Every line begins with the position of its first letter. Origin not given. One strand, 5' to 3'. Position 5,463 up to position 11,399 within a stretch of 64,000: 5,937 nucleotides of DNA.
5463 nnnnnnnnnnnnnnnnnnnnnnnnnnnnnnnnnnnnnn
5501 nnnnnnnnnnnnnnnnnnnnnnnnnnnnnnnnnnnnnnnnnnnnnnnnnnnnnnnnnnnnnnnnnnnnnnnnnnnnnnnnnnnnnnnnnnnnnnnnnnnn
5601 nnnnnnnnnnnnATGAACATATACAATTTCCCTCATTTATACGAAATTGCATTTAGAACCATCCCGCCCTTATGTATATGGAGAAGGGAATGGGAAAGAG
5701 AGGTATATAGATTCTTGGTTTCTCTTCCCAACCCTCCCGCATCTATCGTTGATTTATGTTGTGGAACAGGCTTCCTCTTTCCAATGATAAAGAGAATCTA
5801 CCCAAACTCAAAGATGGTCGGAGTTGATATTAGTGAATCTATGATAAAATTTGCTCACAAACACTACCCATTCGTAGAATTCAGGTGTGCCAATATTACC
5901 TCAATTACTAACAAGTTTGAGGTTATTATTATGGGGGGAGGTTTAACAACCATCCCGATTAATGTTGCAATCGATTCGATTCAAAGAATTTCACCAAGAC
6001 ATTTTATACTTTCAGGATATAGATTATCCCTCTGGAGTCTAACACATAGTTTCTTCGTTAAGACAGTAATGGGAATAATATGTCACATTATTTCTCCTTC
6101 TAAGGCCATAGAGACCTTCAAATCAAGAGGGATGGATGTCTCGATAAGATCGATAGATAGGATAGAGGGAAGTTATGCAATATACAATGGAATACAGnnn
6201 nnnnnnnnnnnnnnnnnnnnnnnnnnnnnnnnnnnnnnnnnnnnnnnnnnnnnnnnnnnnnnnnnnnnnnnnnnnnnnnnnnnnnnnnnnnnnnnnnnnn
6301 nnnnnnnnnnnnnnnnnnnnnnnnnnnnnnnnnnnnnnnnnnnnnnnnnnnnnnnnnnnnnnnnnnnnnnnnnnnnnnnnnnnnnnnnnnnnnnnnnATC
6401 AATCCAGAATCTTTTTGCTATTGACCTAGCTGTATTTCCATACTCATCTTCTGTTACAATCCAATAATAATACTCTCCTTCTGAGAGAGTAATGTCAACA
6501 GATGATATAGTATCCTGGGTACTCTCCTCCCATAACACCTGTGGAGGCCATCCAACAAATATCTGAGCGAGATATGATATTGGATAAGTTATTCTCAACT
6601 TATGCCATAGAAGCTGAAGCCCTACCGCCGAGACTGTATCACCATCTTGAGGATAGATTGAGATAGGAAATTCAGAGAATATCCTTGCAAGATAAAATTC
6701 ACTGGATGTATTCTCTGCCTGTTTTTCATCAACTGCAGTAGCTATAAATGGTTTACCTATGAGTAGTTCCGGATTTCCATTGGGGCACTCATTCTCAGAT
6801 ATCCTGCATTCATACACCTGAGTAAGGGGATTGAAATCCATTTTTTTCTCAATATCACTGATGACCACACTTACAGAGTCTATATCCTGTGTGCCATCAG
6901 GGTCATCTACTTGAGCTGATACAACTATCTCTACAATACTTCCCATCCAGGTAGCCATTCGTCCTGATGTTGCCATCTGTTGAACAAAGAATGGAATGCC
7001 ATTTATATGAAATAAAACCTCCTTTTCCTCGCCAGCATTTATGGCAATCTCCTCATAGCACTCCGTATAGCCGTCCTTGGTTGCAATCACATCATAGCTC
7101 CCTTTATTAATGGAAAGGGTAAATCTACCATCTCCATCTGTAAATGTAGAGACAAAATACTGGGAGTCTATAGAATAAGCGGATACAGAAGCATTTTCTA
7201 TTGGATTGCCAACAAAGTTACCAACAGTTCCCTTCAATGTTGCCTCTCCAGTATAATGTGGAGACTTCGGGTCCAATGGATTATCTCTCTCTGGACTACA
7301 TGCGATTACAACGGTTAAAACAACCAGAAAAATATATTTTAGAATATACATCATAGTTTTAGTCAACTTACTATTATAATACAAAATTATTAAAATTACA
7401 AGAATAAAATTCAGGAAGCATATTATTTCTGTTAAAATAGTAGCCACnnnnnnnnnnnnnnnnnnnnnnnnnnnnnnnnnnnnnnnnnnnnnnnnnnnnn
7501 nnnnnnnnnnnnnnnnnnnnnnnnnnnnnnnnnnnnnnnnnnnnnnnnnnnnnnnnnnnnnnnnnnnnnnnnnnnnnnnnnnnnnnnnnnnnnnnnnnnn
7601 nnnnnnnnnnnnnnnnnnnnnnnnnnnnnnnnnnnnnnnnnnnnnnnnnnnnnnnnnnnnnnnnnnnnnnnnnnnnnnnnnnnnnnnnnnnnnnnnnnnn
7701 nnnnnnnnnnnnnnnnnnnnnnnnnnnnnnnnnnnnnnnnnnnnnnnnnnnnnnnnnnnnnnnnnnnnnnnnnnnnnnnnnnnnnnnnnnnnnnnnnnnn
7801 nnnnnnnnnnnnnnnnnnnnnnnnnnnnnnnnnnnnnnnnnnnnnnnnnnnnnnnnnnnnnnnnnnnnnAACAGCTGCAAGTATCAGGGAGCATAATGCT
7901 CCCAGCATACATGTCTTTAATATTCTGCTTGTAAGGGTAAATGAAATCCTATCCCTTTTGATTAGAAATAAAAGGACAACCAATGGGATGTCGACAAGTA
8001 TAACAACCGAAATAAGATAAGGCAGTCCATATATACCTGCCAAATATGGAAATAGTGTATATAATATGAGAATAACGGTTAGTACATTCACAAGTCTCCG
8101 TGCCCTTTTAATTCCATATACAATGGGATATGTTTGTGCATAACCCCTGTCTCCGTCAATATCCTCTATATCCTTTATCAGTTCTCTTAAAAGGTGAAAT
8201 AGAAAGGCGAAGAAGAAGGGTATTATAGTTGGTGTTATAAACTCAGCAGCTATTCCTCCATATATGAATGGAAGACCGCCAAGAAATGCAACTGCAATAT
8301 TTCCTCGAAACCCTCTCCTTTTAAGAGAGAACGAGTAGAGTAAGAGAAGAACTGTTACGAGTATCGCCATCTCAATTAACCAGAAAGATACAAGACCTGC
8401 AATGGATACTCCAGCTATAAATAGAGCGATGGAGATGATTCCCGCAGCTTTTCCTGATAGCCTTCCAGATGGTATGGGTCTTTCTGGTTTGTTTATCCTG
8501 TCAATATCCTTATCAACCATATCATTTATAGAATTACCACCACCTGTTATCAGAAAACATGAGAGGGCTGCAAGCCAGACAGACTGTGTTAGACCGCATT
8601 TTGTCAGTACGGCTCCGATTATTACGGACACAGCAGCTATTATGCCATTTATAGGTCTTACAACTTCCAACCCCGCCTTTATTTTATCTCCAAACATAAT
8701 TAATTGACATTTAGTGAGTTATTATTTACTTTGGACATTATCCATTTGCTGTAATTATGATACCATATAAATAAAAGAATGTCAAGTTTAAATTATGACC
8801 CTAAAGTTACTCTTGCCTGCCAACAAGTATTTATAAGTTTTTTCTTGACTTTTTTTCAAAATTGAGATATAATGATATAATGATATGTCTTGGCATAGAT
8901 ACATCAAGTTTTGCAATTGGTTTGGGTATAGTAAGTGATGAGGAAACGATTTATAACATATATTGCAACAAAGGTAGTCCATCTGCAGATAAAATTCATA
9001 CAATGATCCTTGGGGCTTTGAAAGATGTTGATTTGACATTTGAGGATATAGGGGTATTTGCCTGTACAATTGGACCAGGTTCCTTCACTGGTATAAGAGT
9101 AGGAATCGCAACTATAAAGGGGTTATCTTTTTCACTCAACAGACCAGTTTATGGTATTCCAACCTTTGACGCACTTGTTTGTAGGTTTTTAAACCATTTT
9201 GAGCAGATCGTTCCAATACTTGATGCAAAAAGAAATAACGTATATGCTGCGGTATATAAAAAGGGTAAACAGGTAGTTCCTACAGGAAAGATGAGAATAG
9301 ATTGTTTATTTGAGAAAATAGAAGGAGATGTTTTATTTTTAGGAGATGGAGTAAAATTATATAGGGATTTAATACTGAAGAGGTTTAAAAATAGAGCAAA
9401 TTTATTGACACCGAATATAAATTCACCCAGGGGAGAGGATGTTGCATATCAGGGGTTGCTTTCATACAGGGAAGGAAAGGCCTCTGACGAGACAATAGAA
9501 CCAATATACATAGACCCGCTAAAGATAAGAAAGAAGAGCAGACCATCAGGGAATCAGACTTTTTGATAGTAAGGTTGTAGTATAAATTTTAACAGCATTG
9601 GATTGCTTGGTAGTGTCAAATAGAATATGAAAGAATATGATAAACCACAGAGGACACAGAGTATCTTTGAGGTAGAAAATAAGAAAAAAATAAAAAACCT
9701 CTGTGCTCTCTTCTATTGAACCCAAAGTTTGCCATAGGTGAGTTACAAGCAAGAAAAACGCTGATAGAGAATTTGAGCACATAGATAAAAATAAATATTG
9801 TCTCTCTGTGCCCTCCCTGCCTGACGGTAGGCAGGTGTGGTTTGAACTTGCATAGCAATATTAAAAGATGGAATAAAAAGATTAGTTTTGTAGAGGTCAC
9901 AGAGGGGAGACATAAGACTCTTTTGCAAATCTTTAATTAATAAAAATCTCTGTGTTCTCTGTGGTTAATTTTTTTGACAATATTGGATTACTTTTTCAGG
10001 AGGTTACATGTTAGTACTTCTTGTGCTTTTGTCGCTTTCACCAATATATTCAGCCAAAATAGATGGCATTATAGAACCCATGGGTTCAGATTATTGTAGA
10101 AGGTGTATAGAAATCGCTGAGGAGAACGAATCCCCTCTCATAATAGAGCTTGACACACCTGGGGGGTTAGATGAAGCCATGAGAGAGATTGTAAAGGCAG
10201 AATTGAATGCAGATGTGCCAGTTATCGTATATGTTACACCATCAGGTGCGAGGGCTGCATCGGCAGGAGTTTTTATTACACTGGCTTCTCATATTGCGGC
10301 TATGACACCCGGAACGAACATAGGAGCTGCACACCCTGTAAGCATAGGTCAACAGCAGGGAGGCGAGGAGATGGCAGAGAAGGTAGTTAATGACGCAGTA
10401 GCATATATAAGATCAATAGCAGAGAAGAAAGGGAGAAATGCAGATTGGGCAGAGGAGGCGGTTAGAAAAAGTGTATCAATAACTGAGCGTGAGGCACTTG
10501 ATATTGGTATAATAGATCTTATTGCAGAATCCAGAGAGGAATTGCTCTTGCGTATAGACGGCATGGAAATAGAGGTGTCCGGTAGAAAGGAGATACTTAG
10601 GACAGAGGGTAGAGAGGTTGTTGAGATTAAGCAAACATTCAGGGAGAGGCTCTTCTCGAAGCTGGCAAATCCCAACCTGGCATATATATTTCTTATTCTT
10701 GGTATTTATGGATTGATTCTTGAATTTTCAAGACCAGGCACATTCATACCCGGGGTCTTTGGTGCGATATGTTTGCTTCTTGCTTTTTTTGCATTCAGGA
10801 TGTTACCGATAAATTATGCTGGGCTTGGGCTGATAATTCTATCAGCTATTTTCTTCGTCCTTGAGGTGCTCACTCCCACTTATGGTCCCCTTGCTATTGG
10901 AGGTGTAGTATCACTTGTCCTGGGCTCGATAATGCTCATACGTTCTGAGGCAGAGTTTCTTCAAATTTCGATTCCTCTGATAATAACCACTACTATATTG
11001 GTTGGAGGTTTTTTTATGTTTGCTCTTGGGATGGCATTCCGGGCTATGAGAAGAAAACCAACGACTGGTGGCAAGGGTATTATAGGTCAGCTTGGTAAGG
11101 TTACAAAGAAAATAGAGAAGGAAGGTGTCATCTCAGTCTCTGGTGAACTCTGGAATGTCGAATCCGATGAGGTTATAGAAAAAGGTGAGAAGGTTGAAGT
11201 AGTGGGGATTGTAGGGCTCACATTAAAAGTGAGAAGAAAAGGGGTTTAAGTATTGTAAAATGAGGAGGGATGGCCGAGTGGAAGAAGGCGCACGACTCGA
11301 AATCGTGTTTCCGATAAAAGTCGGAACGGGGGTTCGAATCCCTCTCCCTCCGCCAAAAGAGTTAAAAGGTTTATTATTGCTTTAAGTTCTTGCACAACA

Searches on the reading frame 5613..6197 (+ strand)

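Call 53: search_protein_families(library=pfam, proteins=[window:5613-6197:+], max_evalue=0.001)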
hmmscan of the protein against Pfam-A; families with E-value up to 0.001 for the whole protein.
window:5613-6197:+ (195 aa): 7 families
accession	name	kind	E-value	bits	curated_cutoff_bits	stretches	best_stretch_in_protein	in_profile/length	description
PF13649.12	Methyltransf_25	-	3.1e-11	44.3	27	1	45-116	1-79/97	Methyltransferase domain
PF13847.12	Methyltransf_31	-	4.5e-10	39.8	27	1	44-116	6-89/145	Methyltransferase domain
PF08241.18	Methyltransf_11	-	3.4e-07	31.2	21.2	1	46-125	1-85/95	Methyltransferase domain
PF13489.12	Methyltransf_23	-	4.7e-07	30.1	27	1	25-115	7-95/164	Methyltransferase domain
PF01209.24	Ubie_methyltran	-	1.9e-06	27.8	20.1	1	25-84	33-91/233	ubiE/COQ5 methyltransferase family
PF08242.18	Methyltransf_12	-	5.3e-06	27.5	30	1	47-109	2-73/98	Methyltransferase domain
PF05175.20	MTS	-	0.00035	20.7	23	1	37-85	26-75/170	Methyltransferase small domain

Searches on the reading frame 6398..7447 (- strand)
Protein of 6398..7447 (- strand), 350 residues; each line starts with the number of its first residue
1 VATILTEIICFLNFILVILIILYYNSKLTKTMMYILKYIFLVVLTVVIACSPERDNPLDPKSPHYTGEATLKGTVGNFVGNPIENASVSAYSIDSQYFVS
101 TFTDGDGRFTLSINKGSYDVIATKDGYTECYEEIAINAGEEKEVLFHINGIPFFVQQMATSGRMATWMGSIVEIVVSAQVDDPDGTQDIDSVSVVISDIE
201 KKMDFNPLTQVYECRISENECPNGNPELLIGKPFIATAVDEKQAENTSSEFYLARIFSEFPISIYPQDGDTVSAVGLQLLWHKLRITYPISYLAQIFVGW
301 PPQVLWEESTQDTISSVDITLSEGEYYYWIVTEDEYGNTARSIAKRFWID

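Call 53: search_protein_families(library=pfam, proteins=[window:6398-7447:-], max_evalue=0.001)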
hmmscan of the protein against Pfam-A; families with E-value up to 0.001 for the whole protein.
window:6398-7447:- (350 aa): 2 families
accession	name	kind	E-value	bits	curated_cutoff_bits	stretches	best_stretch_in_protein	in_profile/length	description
PF13620.12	CarboxypepD_reg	-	4.1e-13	49.9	32.3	1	70-146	1-79/82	Carboxypeptidase regulatory-like domain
PF13715.12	CarbopepD_reg_2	-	3.6e-05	24.1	32.2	1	72-146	2-74/88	CarboxypepD_reg-like domain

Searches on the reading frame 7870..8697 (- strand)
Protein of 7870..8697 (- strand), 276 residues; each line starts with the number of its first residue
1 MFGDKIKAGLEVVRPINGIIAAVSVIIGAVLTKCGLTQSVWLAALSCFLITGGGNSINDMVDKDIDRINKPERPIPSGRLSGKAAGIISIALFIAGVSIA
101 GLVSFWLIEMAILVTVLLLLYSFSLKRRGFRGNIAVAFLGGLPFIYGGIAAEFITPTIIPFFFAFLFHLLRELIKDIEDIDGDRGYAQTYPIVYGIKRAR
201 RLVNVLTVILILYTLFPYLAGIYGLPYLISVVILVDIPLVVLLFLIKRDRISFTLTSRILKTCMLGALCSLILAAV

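Call 53: search_protein_families(library=pfam, proteins=[window:7870-8697:-], max_evalue=0.001)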
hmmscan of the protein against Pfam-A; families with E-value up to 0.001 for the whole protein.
window:7870-8697:- (276 aa): 1 family
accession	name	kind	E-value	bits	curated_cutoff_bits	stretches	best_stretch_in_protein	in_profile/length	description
PF01040.23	UbiA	-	4.6e-40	137.9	34.2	1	24-249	4-235/250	UbiA prenyltransferase family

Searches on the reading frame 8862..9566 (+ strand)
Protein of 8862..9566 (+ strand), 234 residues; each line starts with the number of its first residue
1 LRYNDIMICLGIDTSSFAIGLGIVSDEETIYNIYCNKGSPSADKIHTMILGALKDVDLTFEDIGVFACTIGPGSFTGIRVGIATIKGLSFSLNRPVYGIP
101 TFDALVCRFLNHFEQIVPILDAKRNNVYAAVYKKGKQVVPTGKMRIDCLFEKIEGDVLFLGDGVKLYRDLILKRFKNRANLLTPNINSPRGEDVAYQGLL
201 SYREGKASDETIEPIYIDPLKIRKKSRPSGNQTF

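Call 9: search_protein_families(library=pfam, proteins=[window:8862-9566:+], max_evalue=0.01)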
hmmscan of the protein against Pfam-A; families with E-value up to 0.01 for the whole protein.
window:8862-9566:+ (234 aa): 1 family
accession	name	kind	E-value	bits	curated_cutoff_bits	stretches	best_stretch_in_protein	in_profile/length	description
PF00814.31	TsaD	-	9e-23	81.8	24.8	1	43-139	31-133/264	tRNA N6-adenosine threonylcarbamoyltransferase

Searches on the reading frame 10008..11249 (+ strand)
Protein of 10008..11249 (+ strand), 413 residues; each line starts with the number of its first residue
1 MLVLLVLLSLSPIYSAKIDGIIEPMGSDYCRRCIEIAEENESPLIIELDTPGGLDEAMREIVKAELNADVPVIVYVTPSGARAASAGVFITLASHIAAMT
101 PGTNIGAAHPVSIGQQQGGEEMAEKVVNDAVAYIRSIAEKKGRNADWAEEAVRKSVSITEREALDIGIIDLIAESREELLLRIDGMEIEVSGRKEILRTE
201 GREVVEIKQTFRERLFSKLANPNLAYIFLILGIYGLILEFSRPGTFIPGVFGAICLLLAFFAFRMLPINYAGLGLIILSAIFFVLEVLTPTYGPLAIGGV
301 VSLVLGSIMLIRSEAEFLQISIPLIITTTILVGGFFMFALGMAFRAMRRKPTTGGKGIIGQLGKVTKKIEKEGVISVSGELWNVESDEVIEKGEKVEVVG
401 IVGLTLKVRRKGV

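Call 7: search_protein_families(library=pfam, proteins=[window:10008-11249:+], max_evalue=0.01)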
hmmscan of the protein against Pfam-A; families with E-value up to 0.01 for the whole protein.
window:10008-11249:+ (413 aa): 4 families
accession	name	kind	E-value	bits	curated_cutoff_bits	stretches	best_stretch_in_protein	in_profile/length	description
PF24961.1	NfeD_membrane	-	5.5e-25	88.2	26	1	223-340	1-117/119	NfeD integral membrane domain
PF25145.1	NfeD1b_N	-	3.8e-20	72.7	40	1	13-209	2-188/189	NfeD1b, N-terminal domain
PF01957.25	NfeD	-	4.2e-12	46.5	29.1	1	357-410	3-57/57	NfeD-like C-terminal, partner-binding domain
PF00574.28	CLP_protease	-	1.7e-05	25.2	20.2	1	37-175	42-181/182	Clp protease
